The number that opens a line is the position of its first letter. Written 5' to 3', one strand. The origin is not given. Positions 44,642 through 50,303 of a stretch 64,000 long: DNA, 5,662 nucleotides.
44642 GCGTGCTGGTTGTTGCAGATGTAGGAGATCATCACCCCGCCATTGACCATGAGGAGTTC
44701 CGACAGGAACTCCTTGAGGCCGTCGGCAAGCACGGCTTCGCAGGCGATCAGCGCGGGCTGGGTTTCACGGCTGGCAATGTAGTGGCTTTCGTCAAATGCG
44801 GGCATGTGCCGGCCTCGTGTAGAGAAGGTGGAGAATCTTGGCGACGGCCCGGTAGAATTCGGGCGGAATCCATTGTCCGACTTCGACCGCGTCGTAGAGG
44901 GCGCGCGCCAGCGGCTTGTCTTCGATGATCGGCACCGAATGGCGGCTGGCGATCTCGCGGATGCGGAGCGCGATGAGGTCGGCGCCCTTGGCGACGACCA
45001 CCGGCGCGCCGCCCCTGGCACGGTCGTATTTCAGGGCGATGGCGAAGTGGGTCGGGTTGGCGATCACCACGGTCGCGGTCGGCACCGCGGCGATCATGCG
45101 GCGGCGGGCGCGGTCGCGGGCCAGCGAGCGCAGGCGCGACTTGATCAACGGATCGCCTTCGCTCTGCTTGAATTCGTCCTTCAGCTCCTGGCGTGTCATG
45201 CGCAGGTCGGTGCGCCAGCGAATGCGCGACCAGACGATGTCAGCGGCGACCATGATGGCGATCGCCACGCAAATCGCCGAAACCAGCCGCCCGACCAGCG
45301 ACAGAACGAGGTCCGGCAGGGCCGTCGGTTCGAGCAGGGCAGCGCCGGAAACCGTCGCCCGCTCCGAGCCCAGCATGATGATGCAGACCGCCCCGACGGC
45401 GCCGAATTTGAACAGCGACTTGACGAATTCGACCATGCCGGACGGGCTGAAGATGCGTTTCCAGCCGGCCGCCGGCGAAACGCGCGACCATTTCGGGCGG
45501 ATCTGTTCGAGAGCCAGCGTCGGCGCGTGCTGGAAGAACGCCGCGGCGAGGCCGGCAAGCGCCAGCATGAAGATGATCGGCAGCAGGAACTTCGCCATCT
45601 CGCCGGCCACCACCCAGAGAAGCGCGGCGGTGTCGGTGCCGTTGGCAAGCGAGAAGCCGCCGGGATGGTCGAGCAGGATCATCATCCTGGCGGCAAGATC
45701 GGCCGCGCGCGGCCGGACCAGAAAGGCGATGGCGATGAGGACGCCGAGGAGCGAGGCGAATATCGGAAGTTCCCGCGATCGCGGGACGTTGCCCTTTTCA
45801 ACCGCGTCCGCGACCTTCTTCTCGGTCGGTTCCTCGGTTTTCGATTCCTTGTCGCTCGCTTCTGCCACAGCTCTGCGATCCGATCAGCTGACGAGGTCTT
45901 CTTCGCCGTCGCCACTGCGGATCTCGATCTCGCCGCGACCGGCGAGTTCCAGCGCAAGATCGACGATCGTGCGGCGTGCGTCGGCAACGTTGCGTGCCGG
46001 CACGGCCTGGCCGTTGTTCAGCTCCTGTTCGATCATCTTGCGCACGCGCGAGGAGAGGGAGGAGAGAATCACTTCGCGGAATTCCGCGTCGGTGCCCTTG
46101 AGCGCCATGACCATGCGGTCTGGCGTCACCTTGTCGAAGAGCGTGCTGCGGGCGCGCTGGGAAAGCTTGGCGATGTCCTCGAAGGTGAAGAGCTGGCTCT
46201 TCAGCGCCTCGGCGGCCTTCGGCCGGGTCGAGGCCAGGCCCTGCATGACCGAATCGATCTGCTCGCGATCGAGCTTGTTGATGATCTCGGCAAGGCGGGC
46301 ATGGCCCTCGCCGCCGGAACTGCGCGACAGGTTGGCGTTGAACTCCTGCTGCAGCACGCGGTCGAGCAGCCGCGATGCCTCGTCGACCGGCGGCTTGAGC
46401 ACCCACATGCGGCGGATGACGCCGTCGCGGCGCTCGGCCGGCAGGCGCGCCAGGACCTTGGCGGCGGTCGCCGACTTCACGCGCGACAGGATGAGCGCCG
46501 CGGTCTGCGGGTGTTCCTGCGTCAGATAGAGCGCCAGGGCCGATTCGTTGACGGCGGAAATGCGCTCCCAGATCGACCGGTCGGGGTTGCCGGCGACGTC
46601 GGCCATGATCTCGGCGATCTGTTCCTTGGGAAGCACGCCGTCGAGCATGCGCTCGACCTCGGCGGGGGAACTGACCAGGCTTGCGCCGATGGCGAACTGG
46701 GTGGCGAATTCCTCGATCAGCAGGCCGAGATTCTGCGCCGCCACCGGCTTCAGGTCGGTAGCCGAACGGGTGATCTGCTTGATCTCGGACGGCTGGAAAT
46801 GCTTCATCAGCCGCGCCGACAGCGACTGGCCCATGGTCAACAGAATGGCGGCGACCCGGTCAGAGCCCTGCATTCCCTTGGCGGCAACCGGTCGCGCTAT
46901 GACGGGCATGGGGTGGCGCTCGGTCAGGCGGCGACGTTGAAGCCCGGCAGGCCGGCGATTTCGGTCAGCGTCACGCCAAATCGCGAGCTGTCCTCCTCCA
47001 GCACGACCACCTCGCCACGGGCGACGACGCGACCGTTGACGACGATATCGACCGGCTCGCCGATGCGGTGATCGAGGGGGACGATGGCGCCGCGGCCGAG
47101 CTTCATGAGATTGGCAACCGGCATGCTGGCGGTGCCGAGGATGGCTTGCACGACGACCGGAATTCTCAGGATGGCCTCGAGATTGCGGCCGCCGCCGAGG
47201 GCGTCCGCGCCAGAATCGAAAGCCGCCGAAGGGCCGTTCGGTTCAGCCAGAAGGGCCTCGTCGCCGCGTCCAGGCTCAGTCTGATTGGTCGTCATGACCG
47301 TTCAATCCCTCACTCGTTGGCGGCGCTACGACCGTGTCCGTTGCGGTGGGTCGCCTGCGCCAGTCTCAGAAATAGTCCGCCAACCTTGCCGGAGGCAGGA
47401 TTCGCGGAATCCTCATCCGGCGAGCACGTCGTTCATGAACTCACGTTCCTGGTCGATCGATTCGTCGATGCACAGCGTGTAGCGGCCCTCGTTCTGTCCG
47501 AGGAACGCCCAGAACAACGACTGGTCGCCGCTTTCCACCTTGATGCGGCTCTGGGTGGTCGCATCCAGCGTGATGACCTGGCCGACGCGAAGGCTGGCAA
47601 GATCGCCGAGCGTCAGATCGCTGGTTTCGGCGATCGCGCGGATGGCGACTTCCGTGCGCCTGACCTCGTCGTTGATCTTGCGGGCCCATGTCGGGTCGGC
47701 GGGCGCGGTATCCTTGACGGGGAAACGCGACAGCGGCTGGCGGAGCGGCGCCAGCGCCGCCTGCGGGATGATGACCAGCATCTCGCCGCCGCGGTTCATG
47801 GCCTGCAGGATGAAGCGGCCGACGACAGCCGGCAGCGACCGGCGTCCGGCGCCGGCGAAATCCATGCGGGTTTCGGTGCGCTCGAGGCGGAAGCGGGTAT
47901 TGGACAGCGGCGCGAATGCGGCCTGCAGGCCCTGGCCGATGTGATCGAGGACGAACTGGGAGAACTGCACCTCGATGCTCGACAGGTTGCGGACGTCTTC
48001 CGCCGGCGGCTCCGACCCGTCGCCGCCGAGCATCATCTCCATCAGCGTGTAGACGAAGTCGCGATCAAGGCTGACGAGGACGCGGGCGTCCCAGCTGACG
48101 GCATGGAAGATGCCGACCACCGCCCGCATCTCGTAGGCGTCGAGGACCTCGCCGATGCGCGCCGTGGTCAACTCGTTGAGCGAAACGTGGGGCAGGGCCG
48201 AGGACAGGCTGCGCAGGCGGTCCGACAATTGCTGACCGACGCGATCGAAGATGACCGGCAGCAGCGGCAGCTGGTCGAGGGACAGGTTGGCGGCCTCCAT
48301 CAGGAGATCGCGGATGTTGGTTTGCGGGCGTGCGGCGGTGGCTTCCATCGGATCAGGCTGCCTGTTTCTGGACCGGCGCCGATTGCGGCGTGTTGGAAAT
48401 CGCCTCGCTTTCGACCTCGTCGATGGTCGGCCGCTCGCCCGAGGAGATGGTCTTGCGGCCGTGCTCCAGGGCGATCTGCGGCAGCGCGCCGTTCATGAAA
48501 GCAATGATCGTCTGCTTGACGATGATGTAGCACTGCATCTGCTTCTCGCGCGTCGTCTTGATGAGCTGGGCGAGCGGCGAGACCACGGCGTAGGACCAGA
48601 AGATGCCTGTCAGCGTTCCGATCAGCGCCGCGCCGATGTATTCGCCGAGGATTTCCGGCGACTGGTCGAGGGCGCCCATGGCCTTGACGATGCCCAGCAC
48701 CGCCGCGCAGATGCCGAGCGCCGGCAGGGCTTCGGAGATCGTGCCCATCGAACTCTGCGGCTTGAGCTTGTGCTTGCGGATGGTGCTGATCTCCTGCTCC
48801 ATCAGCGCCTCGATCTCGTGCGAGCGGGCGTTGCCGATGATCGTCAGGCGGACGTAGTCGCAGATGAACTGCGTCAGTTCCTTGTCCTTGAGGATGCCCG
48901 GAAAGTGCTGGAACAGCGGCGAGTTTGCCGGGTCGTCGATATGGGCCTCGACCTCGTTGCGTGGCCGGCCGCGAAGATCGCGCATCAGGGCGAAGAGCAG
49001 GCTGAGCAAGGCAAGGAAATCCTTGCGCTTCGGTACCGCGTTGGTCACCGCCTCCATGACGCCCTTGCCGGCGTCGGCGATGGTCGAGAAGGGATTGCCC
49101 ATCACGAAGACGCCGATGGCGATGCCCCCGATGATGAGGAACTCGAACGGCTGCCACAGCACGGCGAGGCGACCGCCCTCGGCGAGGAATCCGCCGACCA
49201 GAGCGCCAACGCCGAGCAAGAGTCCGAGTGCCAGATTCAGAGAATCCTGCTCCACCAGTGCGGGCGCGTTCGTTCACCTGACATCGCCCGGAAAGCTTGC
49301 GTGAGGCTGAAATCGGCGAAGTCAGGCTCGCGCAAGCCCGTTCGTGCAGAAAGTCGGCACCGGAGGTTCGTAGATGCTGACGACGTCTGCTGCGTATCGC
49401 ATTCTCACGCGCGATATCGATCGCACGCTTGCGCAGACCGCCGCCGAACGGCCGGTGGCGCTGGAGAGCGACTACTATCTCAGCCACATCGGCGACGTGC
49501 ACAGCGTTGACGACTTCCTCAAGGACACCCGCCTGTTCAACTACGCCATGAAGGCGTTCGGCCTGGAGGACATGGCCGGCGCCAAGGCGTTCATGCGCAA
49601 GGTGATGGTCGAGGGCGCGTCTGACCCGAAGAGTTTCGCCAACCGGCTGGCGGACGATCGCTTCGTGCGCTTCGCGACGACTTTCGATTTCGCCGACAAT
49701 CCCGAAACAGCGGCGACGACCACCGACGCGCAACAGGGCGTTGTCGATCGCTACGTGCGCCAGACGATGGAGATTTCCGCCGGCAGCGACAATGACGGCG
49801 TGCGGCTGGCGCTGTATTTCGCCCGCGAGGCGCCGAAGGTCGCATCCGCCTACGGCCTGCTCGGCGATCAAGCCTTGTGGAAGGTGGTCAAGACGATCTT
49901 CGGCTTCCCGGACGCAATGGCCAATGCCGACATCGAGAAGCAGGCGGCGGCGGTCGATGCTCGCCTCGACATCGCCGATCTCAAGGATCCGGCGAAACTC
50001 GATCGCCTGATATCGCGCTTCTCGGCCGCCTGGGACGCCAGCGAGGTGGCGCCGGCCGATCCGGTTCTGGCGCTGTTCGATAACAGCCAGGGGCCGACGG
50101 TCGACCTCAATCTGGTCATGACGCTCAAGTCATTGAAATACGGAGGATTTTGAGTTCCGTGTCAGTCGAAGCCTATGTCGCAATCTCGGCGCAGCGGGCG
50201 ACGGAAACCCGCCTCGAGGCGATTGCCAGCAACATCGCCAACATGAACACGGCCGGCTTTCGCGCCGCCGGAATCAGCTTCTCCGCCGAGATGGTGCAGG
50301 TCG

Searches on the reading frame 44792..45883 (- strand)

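Call 29: search_protein_families(library=pfam, proteins=[window:44792-45883:-], max_evalue=0.001)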
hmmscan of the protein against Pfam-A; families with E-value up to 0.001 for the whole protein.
window:44792-45883:- (363 aa): 1 family
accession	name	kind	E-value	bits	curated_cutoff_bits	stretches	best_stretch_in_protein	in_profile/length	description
PF01312.24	Bac_export_2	-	6.7e-116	387.6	24.4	1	13-353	1-334/335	FlhB HrpN YscU SpaS Family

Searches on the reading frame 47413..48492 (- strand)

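Call 29: search_protein_families(library=pfam, proteins=[window:47413-48492:-], max_evalue=0.001)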
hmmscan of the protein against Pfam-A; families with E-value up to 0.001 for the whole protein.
window:47413-48492:- (359 aa): 2 families
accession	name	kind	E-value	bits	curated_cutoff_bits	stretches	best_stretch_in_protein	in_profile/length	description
PF02154.20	FliM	-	3.2e-22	79.8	27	1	67-252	6-190/192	Flagellar motor switch protein FliM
PF01052.25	FliMN_C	-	3.8e-13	49.6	23.8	1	276-346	2-72/73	Type III flagellar switch regulator (C-ring) FliN C-term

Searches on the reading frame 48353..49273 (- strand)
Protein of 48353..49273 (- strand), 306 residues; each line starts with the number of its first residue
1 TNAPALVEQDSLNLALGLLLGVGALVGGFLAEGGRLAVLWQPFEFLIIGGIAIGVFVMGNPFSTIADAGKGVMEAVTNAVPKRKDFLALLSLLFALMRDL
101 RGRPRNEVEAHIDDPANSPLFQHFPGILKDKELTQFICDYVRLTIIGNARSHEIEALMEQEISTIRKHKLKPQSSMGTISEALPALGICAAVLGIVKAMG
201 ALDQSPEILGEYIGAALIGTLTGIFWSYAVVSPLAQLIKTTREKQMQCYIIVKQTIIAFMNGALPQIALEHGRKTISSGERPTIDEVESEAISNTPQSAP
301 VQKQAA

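Call 29: search_protein_families(library=pfam, proteins=[window:48353-49273:-], max_evalue=0.001)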
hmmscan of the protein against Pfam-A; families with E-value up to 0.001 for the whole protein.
window:48353-49273:- (306 aa): 2 families
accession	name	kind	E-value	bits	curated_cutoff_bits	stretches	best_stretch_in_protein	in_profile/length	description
PF20560.3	MotA_N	-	5.4e-24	84.7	27.3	1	16-101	2-88/91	Motility protein A N-terminal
PF01618.21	MotA_ExbB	-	3.7e-13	49.8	22.9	1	145-247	18-123/127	MotA/TolQ/ExbB proton channel family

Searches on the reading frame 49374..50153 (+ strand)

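Call 29: search_protein_families(library=pfam, proteins=[window:49374-50153:+], max_evalue=0.001)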
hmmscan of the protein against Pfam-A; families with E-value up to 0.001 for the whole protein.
window:49374-50153:+ (259 aa): 1 family
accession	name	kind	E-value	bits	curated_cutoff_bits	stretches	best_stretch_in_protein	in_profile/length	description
PF06748.17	DUF1217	-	1.7e-56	191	22.9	1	61-209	1-149/149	Protein of unknown function (DUF1217)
